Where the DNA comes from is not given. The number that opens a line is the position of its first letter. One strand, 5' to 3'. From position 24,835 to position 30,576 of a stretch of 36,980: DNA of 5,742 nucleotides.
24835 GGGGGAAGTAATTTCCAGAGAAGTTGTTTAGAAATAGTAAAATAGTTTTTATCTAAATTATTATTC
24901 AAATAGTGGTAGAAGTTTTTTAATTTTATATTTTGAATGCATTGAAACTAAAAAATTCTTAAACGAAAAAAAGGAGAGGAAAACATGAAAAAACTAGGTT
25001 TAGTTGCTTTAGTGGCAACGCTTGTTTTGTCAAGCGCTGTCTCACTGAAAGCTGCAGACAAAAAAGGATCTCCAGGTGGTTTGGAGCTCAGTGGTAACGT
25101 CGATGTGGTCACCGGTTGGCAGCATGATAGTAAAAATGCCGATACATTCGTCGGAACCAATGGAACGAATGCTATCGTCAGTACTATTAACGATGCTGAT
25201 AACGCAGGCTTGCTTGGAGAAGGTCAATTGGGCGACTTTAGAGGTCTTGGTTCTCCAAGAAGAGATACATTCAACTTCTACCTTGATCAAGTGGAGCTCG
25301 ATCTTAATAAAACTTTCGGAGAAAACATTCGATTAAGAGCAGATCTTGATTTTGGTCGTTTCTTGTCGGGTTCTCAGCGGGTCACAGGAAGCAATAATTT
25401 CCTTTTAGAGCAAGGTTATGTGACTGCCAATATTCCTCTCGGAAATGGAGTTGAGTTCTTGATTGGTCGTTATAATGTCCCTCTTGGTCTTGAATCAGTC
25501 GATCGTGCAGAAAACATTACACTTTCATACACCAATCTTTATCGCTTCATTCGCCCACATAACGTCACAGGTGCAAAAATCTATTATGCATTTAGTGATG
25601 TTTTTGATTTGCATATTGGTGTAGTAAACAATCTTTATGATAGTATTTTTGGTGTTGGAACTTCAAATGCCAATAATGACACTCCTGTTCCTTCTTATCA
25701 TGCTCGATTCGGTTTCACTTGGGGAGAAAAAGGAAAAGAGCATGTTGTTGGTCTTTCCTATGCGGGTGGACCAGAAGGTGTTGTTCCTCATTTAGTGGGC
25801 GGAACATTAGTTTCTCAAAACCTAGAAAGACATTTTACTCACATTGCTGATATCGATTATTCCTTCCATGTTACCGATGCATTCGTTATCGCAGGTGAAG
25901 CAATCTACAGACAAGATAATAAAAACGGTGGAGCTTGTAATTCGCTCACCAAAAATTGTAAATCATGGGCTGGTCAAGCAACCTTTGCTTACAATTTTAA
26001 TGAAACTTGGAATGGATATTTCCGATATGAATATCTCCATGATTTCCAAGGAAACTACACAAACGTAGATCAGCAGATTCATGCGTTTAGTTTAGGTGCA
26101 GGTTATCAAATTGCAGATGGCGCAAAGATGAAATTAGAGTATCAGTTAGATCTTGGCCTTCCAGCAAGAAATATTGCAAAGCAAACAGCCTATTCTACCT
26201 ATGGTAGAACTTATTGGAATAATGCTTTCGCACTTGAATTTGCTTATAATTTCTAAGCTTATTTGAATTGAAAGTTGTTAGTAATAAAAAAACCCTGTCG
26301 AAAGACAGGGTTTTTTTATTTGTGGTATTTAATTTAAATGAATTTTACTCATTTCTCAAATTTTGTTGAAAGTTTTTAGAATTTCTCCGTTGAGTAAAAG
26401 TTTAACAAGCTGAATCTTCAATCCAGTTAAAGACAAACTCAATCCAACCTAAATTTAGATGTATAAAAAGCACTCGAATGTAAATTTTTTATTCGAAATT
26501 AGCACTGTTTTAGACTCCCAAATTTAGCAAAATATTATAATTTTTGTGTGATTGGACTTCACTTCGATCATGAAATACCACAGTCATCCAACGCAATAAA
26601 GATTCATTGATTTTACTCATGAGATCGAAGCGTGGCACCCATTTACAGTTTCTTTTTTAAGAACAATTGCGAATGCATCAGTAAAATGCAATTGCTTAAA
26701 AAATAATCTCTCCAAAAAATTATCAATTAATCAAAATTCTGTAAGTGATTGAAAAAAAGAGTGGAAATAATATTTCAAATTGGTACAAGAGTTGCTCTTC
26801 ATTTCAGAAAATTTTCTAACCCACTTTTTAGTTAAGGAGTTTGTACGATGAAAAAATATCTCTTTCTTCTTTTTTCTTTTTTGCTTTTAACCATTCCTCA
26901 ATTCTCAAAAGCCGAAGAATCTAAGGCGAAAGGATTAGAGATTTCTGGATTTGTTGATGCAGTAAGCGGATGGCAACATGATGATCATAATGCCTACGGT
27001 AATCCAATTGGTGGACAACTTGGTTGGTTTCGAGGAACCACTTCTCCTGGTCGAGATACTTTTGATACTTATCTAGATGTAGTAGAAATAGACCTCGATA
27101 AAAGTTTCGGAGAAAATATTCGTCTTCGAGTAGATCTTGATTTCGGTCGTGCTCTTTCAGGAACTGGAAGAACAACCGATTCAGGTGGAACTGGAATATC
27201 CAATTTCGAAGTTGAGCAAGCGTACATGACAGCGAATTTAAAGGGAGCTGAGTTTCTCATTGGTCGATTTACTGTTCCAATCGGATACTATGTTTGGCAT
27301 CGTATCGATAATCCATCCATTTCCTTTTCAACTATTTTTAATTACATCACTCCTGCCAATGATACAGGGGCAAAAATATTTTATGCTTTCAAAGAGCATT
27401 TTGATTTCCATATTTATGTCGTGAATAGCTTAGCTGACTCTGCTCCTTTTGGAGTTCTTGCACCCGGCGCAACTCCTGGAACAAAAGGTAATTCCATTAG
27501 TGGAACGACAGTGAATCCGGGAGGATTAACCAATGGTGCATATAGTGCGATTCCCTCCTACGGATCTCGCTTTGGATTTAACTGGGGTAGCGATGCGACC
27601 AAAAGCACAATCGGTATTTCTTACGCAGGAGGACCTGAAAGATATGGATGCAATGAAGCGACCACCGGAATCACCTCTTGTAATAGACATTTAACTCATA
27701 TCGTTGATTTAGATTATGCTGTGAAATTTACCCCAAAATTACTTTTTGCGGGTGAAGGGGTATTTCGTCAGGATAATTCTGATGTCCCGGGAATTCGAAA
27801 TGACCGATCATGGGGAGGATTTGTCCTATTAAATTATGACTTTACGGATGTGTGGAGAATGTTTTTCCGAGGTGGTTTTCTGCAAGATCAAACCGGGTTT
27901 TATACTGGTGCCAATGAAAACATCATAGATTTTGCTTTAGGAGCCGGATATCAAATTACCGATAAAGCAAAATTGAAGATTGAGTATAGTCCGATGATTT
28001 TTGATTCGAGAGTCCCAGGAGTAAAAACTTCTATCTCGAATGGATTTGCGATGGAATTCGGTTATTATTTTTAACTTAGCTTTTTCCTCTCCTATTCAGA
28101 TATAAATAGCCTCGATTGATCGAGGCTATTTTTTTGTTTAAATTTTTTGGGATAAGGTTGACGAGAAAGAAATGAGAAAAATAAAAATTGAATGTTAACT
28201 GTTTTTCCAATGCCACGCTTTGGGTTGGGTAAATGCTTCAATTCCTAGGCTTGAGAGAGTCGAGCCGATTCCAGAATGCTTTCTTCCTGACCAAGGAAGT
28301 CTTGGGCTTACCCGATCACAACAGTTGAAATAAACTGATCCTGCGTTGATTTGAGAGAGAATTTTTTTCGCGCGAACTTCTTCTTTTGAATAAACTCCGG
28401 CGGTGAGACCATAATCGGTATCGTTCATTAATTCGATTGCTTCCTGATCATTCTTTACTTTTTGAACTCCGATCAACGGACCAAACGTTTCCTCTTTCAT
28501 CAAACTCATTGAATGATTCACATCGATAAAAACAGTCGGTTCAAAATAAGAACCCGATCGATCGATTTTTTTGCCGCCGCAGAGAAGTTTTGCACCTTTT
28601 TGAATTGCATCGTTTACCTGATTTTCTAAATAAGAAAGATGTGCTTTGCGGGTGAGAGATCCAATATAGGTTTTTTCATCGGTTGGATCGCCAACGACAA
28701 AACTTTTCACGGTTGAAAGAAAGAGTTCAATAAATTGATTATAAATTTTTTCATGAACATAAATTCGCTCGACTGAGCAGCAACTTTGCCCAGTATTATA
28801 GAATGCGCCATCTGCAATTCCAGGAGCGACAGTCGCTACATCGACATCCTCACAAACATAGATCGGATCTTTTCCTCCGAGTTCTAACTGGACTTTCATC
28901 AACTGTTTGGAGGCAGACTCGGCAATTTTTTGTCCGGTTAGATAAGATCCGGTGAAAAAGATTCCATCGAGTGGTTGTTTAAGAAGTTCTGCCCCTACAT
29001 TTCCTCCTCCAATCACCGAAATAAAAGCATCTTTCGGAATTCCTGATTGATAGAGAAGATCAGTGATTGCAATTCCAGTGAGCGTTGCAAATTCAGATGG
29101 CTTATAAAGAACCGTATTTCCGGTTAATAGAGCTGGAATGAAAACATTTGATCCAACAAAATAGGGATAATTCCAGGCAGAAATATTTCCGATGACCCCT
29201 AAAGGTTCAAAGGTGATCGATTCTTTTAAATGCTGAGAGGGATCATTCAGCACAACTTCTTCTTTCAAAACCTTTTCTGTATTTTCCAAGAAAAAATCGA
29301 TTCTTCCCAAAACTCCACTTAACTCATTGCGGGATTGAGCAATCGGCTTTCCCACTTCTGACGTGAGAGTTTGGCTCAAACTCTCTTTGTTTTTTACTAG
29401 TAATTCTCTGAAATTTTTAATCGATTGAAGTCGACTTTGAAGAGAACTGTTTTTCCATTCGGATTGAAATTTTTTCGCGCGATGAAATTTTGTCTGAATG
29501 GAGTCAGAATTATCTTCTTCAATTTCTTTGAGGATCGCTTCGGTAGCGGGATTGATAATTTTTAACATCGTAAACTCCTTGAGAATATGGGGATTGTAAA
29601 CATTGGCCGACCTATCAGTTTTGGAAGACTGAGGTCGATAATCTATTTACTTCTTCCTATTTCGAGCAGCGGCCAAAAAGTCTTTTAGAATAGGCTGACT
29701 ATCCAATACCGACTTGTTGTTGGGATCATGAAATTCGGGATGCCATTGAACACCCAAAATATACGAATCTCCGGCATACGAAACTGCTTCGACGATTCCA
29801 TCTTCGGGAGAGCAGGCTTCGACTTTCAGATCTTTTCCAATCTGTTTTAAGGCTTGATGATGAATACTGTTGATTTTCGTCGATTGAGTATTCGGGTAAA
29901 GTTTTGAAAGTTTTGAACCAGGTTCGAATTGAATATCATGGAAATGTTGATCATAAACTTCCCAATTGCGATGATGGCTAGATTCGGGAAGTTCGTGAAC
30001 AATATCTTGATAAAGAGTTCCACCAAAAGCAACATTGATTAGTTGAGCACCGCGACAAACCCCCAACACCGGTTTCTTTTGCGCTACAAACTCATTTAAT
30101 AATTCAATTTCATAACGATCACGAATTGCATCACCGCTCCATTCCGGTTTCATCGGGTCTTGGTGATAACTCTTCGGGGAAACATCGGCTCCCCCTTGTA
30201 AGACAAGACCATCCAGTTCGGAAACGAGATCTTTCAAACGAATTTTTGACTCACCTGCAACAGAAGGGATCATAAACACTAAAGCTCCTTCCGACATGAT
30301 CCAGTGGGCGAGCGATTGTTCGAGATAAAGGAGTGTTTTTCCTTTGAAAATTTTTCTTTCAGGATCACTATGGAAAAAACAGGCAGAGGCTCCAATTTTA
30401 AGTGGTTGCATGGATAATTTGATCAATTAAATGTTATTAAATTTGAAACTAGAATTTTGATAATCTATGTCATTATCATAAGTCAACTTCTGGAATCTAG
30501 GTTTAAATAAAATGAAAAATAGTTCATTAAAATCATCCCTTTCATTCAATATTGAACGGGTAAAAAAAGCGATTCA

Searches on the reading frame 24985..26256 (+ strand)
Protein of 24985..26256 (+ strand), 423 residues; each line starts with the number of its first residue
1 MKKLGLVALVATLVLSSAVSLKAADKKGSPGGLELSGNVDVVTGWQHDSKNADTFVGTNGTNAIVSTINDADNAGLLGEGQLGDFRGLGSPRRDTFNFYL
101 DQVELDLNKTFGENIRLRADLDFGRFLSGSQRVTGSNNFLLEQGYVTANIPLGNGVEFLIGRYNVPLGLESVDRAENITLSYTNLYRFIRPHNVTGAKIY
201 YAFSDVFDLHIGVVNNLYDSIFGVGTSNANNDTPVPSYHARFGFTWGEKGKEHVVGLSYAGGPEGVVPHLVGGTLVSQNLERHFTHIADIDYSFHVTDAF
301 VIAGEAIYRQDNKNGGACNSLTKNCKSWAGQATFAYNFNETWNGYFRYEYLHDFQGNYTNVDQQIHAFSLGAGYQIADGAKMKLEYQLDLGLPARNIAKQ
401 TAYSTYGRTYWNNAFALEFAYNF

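Call 41: search_protein_families(library=pfam, proteins=[window:24985-26256:+], max_evalue=0.001)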
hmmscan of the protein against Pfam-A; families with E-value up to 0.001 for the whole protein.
window:24985-26256:+ (423 aa): 2 families
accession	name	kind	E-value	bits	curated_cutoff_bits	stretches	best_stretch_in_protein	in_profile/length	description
PF07642.17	BBP2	-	2.6e-23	83.2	26.2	1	96-423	34-339/339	Putative beta-barrel porin-2, OmpL-like. bbp2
PF04338.18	DUF481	-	1.8e-05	25.3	21.1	1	306-400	36-120/210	Protein of unknown function, DUF481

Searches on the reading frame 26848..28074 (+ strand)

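Call 41: search_protein_families(library=pfam, proteins=[window:26848-28074:+], max_evalue=0.001)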
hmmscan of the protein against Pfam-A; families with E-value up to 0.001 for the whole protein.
window:26848-28074:+ (408 aa): 1 family
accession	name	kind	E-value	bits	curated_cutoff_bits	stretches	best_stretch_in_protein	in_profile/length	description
PF07642.17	BBP2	-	1.9e-22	80.4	26.2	1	30-382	2-310/339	Putative beta-barrel porin-2, OmpL-like. bbp2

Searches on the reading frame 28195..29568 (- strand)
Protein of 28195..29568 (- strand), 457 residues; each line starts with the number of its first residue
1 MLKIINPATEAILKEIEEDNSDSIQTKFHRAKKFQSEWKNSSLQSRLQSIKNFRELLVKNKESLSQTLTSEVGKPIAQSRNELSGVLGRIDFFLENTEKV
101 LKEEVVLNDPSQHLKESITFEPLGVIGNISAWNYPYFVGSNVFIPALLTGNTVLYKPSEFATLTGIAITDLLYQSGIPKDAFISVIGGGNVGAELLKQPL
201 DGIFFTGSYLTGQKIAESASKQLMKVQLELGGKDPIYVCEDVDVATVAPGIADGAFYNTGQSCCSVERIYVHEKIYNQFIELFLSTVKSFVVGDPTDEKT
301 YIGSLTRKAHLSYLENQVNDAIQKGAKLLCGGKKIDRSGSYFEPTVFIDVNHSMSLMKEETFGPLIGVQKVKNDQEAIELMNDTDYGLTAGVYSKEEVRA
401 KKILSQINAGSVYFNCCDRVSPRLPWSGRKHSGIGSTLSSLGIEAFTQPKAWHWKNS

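Call 41: search_protein_families(library=pfam, proteins=[window:28195-29568:-], max_evalue=0.001)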
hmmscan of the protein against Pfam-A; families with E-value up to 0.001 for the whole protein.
window:28195-29568:- (457 aa): 1 family
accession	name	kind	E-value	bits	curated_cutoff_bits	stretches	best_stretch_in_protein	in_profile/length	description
PF00171.27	Aldedh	-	7.2e-131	437.3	23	1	3-451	10-460/461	Aldehyde dehydrogenase family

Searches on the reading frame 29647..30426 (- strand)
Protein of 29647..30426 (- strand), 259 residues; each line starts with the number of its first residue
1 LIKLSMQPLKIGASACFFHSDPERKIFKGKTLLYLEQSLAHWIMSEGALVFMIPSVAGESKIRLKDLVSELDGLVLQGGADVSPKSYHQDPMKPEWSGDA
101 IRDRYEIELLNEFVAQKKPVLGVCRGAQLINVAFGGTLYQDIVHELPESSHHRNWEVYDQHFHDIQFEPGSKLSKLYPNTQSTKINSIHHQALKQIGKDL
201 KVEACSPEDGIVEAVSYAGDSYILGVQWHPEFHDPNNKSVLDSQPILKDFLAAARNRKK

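Call 42: search_protein_families(library=pfam, proteins=[window:29647-30426:-], max_evalue=0.001)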
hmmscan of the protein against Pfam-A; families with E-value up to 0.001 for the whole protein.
window:29647-30426:- (259 aa): 2 families
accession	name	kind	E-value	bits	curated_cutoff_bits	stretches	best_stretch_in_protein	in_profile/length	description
PF07722.19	Peptidase_C26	-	8e-59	199.5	20.5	1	24-231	14-219/219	Peptidase C26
PF00117.34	GATase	-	5.1e-16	59.3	22.8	1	104-234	59-175/190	Glutamine amidotransferase class-I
